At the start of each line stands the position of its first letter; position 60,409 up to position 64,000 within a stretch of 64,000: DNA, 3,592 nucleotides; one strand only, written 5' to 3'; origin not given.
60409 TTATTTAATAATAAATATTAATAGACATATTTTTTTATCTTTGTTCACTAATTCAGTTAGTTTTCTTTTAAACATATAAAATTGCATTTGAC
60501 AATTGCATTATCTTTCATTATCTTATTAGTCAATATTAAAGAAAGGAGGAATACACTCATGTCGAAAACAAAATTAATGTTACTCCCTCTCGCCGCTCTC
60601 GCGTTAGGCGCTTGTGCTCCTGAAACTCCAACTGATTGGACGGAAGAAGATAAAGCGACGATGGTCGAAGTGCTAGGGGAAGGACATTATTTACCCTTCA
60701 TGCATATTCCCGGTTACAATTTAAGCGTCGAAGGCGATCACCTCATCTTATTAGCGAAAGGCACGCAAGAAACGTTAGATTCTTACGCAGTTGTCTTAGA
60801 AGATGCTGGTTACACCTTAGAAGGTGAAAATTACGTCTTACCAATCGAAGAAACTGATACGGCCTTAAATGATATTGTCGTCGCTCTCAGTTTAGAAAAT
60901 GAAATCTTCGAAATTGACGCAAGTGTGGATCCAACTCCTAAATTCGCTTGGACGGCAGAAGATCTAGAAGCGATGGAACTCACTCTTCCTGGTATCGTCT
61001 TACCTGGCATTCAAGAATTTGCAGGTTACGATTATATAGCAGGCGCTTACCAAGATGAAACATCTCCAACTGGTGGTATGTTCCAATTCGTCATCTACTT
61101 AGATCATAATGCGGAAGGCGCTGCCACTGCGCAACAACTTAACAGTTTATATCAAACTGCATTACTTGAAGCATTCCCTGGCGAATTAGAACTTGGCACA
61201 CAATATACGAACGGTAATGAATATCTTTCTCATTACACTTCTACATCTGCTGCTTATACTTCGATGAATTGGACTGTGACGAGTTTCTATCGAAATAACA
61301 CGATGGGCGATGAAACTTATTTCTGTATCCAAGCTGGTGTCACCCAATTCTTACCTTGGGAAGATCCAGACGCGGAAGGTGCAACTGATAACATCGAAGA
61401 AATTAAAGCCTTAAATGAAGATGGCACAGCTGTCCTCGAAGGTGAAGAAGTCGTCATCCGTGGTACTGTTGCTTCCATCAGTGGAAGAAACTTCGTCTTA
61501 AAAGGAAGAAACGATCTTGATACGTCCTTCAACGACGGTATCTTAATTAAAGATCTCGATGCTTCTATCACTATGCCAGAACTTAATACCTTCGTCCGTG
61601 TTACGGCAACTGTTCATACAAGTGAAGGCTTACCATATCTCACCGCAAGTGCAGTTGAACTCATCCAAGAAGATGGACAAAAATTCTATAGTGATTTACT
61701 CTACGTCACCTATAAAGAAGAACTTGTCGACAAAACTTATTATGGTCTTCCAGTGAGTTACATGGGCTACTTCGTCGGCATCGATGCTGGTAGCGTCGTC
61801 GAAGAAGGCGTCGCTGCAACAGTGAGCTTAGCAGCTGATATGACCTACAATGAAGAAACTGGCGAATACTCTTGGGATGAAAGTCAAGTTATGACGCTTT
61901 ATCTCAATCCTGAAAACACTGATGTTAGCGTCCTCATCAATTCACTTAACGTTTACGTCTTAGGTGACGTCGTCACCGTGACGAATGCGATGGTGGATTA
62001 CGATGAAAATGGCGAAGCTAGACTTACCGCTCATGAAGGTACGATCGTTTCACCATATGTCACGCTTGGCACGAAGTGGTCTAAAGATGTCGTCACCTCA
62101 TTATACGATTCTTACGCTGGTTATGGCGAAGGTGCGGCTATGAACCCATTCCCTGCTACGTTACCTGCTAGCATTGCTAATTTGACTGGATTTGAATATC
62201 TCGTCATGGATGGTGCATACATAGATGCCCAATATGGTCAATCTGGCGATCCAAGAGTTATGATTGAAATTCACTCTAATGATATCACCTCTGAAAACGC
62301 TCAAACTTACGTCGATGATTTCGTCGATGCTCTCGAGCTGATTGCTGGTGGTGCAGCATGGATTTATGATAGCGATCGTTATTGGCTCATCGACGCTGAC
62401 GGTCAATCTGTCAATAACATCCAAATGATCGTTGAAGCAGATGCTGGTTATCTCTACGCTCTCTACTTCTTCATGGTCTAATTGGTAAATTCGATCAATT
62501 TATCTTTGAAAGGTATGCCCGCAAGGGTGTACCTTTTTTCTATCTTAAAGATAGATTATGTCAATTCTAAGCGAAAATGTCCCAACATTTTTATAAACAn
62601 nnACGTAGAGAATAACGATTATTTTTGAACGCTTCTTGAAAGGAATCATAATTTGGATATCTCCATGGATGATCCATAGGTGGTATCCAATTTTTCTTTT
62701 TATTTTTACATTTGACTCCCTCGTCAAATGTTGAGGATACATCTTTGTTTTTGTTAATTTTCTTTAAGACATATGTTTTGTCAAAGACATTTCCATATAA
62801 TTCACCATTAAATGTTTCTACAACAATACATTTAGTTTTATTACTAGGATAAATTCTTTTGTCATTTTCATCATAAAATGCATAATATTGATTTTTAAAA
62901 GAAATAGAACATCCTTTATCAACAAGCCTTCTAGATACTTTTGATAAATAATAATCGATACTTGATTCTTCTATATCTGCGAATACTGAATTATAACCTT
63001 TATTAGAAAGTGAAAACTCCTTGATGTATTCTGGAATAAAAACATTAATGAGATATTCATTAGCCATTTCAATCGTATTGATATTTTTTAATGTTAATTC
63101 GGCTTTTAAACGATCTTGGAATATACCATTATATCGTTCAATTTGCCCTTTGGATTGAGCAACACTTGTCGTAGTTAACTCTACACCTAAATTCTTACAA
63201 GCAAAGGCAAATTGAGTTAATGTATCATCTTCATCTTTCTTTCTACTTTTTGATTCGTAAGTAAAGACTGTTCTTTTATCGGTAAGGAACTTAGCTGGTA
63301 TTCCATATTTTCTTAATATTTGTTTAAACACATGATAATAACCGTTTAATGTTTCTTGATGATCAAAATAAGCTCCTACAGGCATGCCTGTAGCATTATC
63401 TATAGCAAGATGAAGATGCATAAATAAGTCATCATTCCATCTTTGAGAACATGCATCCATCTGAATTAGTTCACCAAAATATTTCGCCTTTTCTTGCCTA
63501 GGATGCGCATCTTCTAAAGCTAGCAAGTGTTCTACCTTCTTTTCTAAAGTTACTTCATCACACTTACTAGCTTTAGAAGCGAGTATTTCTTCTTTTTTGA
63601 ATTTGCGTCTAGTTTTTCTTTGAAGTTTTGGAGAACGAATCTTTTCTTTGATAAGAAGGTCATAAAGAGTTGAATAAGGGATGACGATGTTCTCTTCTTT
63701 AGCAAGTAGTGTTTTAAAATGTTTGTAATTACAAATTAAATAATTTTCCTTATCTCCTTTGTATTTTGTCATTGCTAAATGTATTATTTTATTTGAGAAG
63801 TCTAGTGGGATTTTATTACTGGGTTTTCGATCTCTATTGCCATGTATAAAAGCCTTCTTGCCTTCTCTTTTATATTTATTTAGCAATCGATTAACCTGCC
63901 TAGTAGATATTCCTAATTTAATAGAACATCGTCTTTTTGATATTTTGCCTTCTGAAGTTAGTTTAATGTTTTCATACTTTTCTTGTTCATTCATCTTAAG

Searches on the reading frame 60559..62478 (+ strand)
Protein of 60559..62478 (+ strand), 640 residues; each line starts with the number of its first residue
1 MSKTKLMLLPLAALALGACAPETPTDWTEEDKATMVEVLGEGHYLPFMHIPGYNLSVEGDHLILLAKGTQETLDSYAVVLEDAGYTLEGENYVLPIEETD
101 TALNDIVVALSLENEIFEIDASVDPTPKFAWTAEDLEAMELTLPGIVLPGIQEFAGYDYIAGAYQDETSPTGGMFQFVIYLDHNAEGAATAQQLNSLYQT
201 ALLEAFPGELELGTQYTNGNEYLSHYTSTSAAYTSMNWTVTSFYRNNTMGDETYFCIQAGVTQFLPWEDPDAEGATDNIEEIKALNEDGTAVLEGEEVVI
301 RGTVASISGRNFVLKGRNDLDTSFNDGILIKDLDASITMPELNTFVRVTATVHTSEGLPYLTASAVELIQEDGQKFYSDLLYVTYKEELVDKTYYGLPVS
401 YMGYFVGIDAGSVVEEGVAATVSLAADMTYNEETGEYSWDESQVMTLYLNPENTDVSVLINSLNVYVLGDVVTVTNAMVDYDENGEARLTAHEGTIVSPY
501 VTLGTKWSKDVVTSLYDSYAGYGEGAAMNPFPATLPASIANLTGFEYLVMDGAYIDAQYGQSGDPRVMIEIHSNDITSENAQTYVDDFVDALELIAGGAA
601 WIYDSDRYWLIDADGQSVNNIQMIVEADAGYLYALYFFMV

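Call 4: search_protein_families(library=pfam, proteins=[window:60559-62478:+], max_evalue=1)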
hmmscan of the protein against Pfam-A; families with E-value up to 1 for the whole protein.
window:60559-62478:+ (640 aa): 0 families

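Call 9: search_protein_families(library=ncbifam, proteins=[window:60559-62478:+], max_evalue=1)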
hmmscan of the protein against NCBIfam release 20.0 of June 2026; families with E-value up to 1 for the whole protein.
window:60559-62478:+ (640 aa): 0 families

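Call 37: find_homologous_proteins(query=window:60559-62478:+)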
Query window:60559-62478:+ (640 aa): 4 proteins with E <= 0.001 among 8000 candidates.
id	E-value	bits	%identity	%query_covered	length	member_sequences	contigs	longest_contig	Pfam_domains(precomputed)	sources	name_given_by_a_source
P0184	0.0e+0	1428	100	100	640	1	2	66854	-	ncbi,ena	-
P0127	0.0e+0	1203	84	100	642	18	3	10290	-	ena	-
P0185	0.0e+0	1172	82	100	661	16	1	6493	-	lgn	-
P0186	0.0e+0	1160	80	100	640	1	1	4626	-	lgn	-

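Call 38: find_encoding_contigs(protein=P0184, flank=3000, max_places=4)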
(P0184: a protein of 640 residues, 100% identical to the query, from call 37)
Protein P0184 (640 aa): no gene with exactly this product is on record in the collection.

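Call 47: predict_structure(alignment_id=A3)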
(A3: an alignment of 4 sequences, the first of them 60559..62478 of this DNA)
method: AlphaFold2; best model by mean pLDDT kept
length: 640 residues; sequences in the alignment: 4
mean_pLDDT: 44.3   pTM: 0.28
mean pLDDT of the five models: 44.3, 41.5, 41.0, 37.9, 36.0
residues with pLDDT >= 90: 0; 70-90: 75; 50-70: 142; < 50: 423
segments of 3 or more residues with pLDDT < 50: 1-61, 96-104, 124-195, 200-207, 209-275, 284-291, 317-325, 370-528, 544-566, 638-640
pLDDT, mean of each block of 10 residues (from residue 1): 31 36 39 34 32 43 59 66 67 52 55 70 41 29 27 31 27 32 38 49 46 41 43 38 33 33 29 48 43 63 67 56 48 79 64 62 69 24 20 21 23 26 32 36 30 26 24 25 27 25 40 40 40 66 52 31 43 71 80 62 71 63 63 53
secondary structure, 60 per line:
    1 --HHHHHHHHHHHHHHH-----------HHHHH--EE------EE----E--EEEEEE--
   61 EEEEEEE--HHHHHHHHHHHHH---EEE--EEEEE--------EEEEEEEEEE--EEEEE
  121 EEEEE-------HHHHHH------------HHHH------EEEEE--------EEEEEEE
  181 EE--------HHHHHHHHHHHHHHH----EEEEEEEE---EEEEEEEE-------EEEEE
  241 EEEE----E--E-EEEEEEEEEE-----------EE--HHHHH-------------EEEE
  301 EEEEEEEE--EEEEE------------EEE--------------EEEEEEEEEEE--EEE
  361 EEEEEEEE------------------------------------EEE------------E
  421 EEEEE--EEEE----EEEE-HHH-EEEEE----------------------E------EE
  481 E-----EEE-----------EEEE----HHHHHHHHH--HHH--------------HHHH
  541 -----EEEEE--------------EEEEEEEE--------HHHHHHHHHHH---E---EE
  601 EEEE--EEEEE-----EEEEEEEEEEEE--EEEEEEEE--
elements in order (helices of 4 or more, strands of 3 or more residues): H3-17 H29-33 E53-58 E61-67 H70-82 E86-88 E91-95 E104-113 E116-125 H133-138 H151-154 E161-165 E174-182 H191-205 E210-217 E221-228 E236-244 E254-263 H279-283 E297-308 E311-315 E328-330 E345-355 E358-368 E405-407 E420-425 E428-431 E436-439 E445-449 E479-481 E487-489 E501-504 H509-517 H537-540 E546-550 E565-572 H581-591 E599-604 E607-611 E617-628 E631-638

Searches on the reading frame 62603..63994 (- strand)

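Call 80: search_protein_families(library=pfam, proteins=[window:62603-63994:-], max_evalue=0.001)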
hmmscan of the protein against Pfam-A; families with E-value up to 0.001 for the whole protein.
window:62603-63994:- (464 aa): 2 families
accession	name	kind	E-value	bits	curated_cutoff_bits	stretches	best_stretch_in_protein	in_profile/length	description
PF00665.32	rve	-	3.2e-05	24.6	32.6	1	175-278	6-99/102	Integrase core domain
PF13551.12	HTH_29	-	0.00021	21.7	28.1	1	27-62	22-58/64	Winged helix-turn helix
